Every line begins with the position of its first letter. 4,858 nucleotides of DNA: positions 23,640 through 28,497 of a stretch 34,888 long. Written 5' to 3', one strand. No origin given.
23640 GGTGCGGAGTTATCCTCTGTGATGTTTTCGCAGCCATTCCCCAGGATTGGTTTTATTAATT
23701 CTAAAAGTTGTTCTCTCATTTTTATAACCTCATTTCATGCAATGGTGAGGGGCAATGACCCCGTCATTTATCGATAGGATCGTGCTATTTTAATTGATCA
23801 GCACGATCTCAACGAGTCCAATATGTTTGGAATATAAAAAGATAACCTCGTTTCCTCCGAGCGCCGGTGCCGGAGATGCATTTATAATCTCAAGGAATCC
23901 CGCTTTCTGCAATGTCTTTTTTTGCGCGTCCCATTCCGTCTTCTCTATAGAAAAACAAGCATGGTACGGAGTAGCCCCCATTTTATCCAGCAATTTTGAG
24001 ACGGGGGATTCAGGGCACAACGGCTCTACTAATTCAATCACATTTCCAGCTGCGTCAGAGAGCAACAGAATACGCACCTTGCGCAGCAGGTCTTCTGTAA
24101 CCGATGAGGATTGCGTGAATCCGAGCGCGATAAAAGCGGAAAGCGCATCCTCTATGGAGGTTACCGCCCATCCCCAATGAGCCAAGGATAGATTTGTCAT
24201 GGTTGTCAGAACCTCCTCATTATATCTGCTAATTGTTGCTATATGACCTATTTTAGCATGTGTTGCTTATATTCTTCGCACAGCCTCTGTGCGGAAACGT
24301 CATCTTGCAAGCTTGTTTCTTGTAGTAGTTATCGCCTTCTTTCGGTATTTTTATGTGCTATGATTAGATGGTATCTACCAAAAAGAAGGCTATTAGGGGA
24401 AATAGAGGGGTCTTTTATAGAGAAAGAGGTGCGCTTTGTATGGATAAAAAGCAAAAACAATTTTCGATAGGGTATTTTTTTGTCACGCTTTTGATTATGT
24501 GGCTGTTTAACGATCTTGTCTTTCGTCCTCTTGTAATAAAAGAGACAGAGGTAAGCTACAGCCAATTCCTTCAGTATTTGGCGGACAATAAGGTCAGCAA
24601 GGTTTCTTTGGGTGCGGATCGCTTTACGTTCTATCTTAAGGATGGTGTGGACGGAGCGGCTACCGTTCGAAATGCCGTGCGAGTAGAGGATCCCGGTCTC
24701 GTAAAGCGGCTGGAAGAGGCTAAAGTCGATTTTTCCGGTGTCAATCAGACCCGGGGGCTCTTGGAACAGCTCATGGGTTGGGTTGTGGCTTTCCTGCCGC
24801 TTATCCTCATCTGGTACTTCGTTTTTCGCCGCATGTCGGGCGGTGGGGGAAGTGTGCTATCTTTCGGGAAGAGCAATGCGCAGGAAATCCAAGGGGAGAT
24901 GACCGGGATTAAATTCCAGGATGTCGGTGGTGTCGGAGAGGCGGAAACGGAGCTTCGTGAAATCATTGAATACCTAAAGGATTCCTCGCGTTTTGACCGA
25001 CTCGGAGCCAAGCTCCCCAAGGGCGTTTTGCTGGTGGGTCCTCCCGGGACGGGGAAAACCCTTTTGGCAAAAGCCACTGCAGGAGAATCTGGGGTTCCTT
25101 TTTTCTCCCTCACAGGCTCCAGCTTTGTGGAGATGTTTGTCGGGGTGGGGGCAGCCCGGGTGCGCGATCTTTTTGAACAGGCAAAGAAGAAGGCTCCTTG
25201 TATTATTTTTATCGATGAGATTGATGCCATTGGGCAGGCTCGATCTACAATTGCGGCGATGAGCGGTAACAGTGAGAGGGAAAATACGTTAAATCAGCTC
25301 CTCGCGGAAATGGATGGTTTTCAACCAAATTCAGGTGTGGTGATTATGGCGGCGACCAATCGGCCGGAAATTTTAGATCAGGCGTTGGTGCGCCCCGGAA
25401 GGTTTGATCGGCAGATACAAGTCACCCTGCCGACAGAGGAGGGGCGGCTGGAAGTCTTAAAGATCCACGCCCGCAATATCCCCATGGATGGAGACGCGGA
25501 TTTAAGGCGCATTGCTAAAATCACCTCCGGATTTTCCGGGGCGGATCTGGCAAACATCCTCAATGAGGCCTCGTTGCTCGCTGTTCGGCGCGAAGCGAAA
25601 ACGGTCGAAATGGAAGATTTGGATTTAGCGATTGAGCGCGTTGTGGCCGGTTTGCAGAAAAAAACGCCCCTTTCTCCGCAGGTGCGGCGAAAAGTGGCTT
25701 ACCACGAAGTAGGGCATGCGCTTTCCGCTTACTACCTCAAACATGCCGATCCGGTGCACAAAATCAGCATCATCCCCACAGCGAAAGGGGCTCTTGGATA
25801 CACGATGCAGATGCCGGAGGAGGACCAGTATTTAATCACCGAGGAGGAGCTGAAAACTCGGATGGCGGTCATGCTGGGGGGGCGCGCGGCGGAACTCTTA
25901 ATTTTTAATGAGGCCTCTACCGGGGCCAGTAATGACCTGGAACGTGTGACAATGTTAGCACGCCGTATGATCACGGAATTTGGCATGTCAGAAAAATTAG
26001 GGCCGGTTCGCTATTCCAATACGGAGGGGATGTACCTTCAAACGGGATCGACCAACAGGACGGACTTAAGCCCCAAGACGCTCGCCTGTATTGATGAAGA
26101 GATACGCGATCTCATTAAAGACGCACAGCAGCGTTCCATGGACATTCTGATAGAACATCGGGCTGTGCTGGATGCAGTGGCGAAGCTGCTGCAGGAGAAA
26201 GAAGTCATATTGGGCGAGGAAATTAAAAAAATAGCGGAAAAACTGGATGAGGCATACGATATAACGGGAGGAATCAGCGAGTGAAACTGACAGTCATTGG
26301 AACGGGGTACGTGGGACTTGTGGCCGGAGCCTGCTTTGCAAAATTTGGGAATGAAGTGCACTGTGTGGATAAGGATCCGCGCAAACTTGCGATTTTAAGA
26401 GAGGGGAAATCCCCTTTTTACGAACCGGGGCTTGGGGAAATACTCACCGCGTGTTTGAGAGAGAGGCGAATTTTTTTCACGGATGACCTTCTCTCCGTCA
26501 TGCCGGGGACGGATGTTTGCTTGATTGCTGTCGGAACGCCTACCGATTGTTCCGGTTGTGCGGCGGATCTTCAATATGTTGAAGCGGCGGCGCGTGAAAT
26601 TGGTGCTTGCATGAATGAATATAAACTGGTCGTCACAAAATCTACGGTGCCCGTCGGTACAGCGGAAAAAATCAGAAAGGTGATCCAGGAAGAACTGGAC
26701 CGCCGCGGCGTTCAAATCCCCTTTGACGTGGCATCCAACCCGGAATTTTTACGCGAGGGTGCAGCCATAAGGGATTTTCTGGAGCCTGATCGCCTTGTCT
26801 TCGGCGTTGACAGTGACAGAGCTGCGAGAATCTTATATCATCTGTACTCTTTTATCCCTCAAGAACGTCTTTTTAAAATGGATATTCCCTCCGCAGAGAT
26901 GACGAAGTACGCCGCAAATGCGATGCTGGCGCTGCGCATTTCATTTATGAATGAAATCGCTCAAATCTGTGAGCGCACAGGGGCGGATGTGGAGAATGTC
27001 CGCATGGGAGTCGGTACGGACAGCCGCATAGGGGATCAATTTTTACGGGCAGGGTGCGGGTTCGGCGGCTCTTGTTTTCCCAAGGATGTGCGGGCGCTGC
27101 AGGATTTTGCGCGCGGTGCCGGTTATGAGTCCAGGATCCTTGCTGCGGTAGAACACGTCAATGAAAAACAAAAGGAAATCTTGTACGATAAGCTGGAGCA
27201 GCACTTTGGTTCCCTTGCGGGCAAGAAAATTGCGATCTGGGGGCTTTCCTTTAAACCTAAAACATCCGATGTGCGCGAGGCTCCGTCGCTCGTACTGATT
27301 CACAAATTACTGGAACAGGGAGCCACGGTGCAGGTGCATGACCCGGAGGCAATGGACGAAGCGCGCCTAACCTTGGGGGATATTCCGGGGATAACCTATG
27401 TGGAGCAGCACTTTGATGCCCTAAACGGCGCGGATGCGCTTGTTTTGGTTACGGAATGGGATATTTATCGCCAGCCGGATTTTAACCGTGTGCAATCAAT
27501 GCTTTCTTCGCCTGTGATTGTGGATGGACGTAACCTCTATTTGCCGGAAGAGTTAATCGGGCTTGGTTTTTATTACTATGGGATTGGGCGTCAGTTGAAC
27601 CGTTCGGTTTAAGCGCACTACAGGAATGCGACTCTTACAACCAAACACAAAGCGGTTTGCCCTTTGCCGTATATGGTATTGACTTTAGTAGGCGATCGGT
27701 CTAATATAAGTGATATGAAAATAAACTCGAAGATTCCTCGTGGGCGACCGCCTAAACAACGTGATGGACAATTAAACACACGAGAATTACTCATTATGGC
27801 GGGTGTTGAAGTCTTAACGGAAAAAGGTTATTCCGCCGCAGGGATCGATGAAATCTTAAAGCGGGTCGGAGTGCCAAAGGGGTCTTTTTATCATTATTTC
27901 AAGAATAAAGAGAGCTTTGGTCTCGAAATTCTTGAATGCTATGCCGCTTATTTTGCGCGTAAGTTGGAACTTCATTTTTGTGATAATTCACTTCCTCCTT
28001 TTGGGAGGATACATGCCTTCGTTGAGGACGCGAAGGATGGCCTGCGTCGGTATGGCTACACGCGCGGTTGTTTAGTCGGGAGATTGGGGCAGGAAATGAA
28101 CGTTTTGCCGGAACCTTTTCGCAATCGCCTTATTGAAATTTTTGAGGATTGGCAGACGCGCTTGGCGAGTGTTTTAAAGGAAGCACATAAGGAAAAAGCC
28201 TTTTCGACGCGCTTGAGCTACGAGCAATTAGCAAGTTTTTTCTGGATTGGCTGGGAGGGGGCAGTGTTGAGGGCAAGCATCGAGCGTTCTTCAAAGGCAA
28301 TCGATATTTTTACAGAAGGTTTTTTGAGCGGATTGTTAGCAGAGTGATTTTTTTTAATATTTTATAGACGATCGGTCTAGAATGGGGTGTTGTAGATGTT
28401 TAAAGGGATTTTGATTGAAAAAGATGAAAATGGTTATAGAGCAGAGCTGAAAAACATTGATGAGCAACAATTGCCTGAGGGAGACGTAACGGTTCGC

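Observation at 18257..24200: Eight-gene ACP-dependent operon (VOC, ACP, KAS III, ACP, SDR, NeuD-like acyltransferase, FkbM methyltransferase, FkbH-like loader) with no PKS, NRPS or glycosyltransferase in view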

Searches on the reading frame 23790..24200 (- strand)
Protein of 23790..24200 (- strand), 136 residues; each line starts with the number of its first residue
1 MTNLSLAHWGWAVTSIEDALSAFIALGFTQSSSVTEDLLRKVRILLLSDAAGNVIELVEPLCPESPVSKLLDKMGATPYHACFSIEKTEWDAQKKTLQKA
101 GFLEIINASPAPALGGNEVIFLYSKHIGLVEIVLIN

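Call 4: search_protein_families(library=pfam, proteins=[window:23790-24200:-], max_evalue=0.01)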
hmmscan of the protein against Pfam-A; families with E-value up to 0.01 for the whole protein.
window:23790-24200:- (136 aa): 1 family
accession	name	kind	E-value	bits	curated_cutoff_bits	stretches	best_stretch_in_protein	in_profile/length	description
PF13669.12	Glyoxalase_4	-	3.5e-09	37.4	27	1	8-120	2-108/109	Glyoxalase/Bleomycin resistance protein/Dioxygenase superfamily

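Call 5: search_protein_families(library=ncbifam, proteins=[window:23790-24200:-], max_evalue=0.01)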
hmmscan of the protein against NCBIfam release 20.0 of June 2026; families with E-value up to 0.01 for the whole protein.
window:23790-24200:- (136 aa): 1 family
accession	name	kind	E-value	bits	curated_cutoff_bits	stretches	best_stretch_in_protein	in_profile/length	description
TIGR03081.1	metmalonyl_epim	equivalog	1.4e-11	45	114.95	1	6-130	2-123/129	methylmalonyl-CoA epimerase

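Call 41: search_solved_structures(query=window:23790-24200:-, max_evalue=0.01, show_alignments=3)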
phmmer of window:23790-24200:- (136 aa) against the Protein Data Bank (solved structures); distinct sequences matched with E-value up to 0.01: 7.
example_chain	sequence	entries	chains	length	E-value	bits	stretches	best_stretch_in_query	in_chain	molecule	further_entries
3hdp_A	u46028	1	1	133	4.7e-20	75.7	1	3-133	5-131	Glyoxalase-I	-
2qh0_A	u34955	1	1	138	6e-20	75.3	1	4-133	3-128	Lactoylglutathione lyase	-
3oa4_A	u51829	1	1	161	2e-10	44.5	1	5-125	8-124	glyoxalase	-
6xbr_A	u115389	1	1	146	0.0066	20.2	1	39-127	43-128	Methylmalonyl-CoA epimerase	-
6xbv_A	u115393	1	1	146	0.0067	20.2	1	42-127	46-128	Methylmalonyl-CoA epimerase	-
6wf6_A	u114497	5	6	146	0.0085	19.9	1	42-127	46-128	Methylmalonyl-CoA epimerase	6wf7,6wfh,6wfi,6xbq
6xbs_A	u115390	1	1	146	0.0093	19.8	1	42-127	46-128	Methylmalonyl-CoA epimerase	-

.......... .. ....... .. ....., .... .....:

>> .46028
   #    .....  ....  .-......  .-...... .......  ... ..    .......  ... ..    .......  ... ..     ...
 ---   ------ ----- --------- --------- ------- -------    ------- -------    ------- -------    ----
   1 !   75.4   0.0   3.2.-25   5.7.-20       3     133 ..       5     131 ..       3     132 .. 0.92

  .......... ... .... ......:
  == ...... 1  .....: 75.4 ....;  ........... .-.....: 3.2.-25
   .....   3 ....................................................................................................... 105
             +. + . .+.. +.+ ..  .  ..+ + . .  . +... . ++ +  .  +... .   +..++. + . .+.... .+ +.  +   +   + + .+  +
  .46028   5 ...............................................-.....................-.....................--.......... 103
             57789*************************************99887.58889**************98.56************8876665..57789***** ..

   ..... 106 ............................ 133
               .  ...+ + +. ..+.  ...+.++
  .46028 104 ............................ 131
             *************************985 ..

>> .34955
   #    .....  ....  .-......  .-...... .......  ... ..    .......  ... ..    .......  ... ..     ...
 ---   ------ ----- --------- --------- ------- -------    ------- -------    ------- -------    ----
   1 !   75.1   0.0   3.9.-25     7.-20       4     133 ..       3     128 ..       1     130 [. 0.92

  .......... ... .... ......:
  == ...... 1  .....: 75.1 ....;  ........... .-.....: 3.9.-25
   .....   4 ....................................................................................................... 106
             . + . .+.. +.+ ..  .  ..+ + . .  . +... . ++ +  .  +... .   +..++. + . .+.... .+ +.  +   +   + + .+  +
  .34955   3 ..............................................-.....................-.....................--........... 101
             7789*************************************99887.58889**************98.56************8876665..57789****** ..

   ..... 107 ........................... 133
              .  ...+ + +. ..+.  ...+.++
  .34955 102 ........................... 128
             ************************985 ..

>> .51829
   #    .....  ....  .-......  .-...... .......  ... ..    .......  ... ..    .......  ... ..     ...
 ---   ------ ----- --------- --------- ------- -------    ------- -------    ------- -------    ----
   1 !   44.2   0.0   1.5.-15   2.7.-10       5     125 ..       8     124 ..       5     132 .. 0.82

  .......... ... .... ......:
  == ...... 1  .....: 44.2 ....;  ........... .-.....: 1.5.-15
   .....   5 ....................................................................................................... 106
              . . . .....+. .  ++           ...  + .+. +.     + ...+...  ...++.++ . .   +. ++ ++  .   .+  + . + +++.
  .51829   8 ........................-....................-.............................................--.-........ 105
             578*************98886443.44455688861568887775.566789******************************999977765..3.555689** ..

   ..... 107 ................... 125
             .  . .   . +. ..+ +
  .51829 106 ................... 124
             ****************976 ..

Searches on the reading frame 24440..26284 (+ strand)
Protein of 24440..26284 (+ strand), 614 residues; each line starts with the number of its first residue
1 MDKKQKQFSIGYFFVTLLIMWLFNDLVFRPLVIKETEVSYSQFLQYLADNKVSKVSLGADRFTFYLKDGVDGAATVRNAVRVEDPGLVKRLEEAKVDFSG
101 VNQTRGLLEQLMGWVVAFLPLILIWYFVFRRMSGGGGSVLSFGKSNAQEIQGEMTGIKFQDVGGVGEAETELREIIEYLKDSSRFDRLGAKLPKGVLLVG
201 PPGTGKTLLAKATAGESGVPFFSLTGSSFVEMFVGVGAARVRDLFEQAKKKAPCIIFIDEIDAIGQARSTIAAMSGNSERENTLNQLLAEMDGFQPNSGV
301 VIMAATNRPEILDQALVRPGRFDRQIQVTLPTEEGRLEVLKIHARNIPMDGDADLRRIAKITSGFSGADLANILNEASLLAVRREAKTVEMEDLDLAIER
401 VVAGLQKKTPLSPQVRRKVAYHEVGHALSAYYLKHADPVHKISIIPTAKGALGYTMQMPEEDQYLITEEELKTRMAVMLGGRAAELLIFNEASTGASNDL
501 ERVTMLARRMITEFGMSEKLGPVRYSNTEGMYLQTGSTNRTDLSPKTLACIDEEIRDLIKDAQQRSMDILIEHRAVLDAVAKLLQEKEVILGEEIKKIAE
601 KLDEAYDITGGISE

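Call 59: find_homologous_proteins(query=window:24440-26284:+, max_evalue=1e-50)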
Query window:24440-26284:+ (614 aa): 8000 proteins with E <= 1e-50 among 8000 candidates; the best 120 are listed.
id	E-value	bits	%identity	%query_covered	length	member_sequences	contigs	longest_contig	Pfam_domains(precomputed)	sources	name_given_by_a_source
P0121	0.0e+0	1343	100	100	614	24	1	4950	PF06480.21,PF00004.36,PF17862.8,PF01434.25,PF07728.21,PF13191.13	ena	-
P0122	0.0e+0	1327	98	100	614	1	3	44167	PF06480.21,PF00004.36,PF05496.19,PF17862.8,PF01434.25,PF07728.21,PF13191.13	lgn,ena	-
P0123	0.0e+0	1268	94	100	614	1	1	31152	PF06480.21,PF00004.36,PF17862.8,PF01434.25,PF07728.21,PF13191.13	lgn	-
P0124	0.0e+0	1262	93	100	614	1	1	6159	PF06480.21,PF00004.36,PF17862.8,PF01434.25,PF07728.21,PF13191.13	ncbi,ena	-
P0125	0.0e+0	1255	93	100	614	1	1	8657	PF06480.21,PF00004.36,PF17862.8,PF01434.25,PF07728.21,PF13191.13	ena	-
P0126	0.0e+0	1091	81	98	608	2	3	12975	PF06480.21,PF00004.36,PF05496.19,PF17862.8,PF01434.25,PF07728.21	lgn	-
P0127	0.0e+0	1050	78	98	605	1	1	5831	PF06480.21,PF00004.36,PF05496.19,PF17862.8,PF01434.25,PF20720.4,PF13191.13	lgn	-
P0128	0.0e+0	1047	78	98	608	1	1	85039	PF06480.21,PF00004.36,PF05496.19,PF17862.8,PF01434.25,PF13191.13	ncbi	-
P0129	0.0e+0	1045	77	98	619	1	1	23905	PF06480.21,PF00004.36,PF17862.8,PF01434.25,PF07728.21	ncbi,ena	-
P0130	0.0e+0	1044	77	98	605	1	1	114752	PF23902.1,PF06480.21,PF00004.36,PF05496.19,PF17862.8,PF01434.25,PF13191.13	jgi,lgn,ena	-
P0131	0.0e+0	1023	76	99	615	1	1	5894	PF06480.21,PF00004.36,PF05496.19,PF17862.8,PF01434.25,PF20720.4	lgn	-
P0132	7.2e-297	1003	76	95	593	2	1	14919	PF06480.21,PF00004.36,PF05496.19,PF17862.8,PF01434.25,PF07728.21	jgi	jgi:cell division protease FtsH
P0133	3.1e-291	985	72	98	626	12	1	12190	PF06480.21,PF00004.36,PF17862.8,PF01434.25,PF07728.21,PF13191.13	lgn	-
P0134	1.0e-289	980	71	100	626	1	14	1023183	PF06480.21,PF00004.36,PF17862.8,PF01434.25,PF13191.13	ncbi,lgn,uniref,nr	ncbi:ATP-dependent zinc metalloprotease FtsH [Aminiphilus circumscriptus]|uniref:ATP-dependent zinc 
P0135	1.4e-289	979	71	99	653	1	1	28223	PF06480.21,PF00004.36,PF17862.8,PF01434.25,PF13191.13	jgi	jgi:cell division protease FtsH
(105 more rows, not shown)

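Call 60: find_encoding_contigs(protein=P0123, flank=10000, max_places=1)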
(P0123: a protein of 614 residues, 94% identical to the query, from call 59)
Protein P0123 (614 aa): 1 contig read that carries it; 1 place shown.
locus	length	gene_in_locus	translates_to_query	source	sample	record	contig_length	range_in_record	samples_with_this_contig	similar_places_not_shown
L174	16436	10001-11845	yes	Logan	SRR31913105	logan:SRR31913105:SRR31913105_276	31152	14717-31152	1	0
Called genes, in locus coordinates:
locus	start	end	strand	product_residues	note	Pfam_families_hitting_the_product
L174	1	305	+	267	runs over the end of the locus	PF01138:RNase_PH, PF03725:RNase_PH_C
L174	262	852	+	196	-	PF01725:Ham1p_like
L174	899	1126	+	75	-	PF03840:SecG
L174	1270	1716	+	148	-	PF00572:Ribosomal_L13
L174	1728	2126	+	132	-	PF00380:Ribosomal_S9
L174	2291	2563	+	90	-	PF06196:DUF997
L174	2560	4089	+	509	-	PF00474:SSF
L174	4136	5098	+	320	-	PF01544:CorA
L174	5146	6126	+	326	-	PF25917:BSH_RND, PF25973:BSH_CzcB (faint), PF25881:HH_YBHG, PF25954:Beta-barrel_RND_2 (weak)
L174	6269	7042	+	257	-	PF00005:ABC_tran, PF13304:AAA_21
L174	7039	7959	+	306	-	PF00005:ABC_tran, PF13304:AAA_21 (faint)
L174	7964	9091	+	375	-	PF12679:ABC2_membrane_2, PF12698:ABC2_membrane_3, PF01061:ABC2_membrane, PF12730:ABC2_membrane_4 (weak)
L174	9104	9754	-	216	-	PF17836:PglD_N (weak), PF25087:GMPPB_C (faint), PF00132:Hexapep (weak)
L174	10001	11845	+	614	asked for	PF06480:FtsH_ext, PF13191:AAA_16 (faint), PF00004:AAA, PF07728:AAA_5 (faint), PF17862:AAA_lid_3, PF01434:Peptidase_M41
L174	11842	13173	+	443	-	PF00070:Pyr_redox (faint), PF03721:UDPG_MGDP_dh_N, PF00984:UDPG_MGDP_dh, PF03720:UDPG_MGDP_dh_C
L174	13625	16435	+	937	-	?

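Call 61: find_encoding_contigs(protein=P0128, flank=10000, max_places=1)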
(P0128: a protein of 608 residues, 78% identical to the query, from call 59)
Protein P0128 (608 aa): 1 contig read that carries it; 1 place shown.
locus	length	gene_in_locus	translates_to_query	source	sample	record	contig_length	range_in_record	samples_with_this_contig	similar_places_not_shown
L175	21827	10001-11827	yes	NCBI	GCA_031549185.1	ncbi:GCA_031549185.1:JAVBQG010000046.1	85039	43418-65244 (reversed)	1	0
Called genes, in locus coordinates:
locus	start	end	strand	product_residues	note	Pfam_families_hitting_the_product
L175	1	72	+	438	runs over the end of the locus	PF05673:DUF815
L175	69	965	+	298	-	PF01515:PTA_PTB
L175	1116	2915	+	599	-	PF01855:POR_N, PF12837:Fer4_6 (faint), PF02775:TPP_enzyme_C, PF12797:Fer4_2 (faint), PF13237:Fer4_10 (weak), PF14697:Fer4_21 (weak)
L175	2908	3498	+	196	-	PF01558:POR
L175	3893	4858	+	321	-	PF01544:CorA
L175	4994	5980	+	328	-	PF25917:BSH_RND, PF25881:HH_YBHG, PF25954:Beta-barrel_RND_2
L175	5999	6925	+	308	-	PF00005:ABC_tran, PF13304:AAA_21 (weak)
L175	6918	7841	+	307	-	PF00005:ABC_tran, PF13304:AAA_21 (weak)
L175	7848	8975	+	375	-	PF12679:ABC2_membrane_2, PF12698:ABC2_membrane_3, PF01061:ABC2_membrane, PF12730:ABC2_membrane_4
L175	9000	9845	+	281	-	PF13606:Ank_3 (faint), PF13637:Ank_4 (faint), PF00023:Ank (faint), PF12796:Ank_2, PF13857:Ank_5 (weak), PF12796:Ank_2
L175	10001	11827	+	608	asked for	PF06480:FtsH_ext, PF05496:RuvB_N (faint), PF13191:AAA_16 (faint), PF00004:AAA, PF17862:AAA_lid_3, PF01434:Peptidase_M41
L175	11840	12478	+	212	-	PF03458:Gly_transporter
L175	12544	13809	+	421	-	PF00464:SHMT, PF00155:Aminotran_1_2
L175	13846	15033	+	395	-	PF21016:RlmN_N, PF04055:Radical_SAM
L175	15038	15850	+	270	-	PF00528:BPD_transp_1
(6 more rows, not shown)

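Call 62: find_encoding_contigs(protein=P0130, flank=10000, max_places=1)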
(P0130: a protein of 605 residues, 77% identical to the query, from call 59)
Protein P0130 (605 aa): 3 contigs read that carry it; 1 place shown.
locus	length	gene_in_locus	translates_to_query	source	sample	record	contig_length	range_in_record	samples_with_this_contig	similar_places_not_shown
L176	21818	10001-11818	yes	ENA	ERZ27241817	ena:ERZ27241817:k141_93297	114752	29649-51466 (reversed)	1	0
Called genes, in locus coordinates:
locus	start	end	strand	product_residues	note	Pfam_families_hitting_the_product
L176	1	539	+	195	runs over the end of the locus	PF02151:UVR (weak)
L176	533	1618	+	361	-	PF00217:ATP-gua_Ptrans, PF27454:McsB_C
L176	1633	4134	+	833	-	PF02861:Clp_N, PF02861:Clp_N, PF23569:NBD_SMAX1, PF00004:AAA, PF17871:AAA_lid_9, PF07724:AAA_2, PF07728:AAA_5, PF10431:ClpB_D2-small, +12 more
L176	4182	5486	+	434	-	PF05673:DUF815, PF13191:AAA_16 (faint), PF00004:AAA (weak)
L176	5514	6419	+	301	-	PF01515:PTA_PTB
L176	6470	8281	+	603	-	PF01855:POR_N, PF12837:Fer4_6 (faint), PF02775:TPP_enzyme_C, PF00037:Fer4 (faint), PF13237:Fer4_10 (faint), PF14697:Fer4_21 (weak)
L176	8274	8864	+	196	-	PF01558:POR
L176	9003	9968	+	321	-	PF01544:CorA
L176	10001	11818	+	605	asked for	PF06480:FtsH_ext, PF05496:RuvB_N (faint), PF13191:AAA_16 (faint), PF00004:AAA, PF23902:AAA_lid_PRS2_C (weak), PF17862:AAA_lid_3, PF01434:Peptidase_M41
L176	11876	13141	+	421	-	PF00464:SHMT, PF00155:Aminotran_1_2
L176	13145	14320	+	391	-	PF21016:RlmN_N, PF04055:Radical_SAM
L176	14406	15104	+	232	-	PF00528:BPD_transp_1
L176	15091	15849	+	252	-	PF00005:ABC_tran, PF13304:AAA_21 (faint)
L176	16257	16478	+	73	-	-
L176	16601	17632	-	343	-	PF01263:Aldose_epim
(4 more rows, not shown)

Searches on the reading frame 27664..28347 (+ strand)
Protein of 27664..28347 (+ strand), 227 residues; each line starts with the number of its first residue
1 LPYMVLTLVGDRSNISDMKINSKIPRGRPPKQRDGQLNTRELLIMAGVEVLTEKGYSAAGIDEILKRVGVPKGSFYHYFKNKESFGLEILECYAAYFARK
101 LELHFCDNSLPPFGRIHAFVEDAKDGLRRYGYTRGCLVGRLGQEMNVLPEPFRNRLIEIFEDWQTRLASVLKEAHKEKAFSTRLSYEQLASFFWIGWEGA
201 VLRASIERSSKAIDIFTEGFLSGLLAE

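Call 7: search_protein_families(library=pfam, proteins=[window:27664-28347:+], max_evalue=0.001)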
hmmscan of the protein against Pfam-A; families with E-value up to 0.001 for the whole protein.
window:27664-28347:+ (227 aa): 3 families
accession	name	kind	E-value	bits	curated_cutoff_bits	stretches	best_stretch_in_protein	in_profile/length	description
PF16925.10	TetR_C_13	-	3.3e-23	82.6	27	1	114-218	3-107/109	Tetracyclin repressor-like, C-terminal domain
PF00440.29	TetR_N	-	3e-13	49.7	24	1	44-84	2-42/47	Bacterial regulatory proteins, tetR family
PF21993.1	TetR_C_13_2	-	1.4e-11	45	27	1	112-215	1-99/103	Transcriptional regulator LmrA/YxaF-like, C-terminal domain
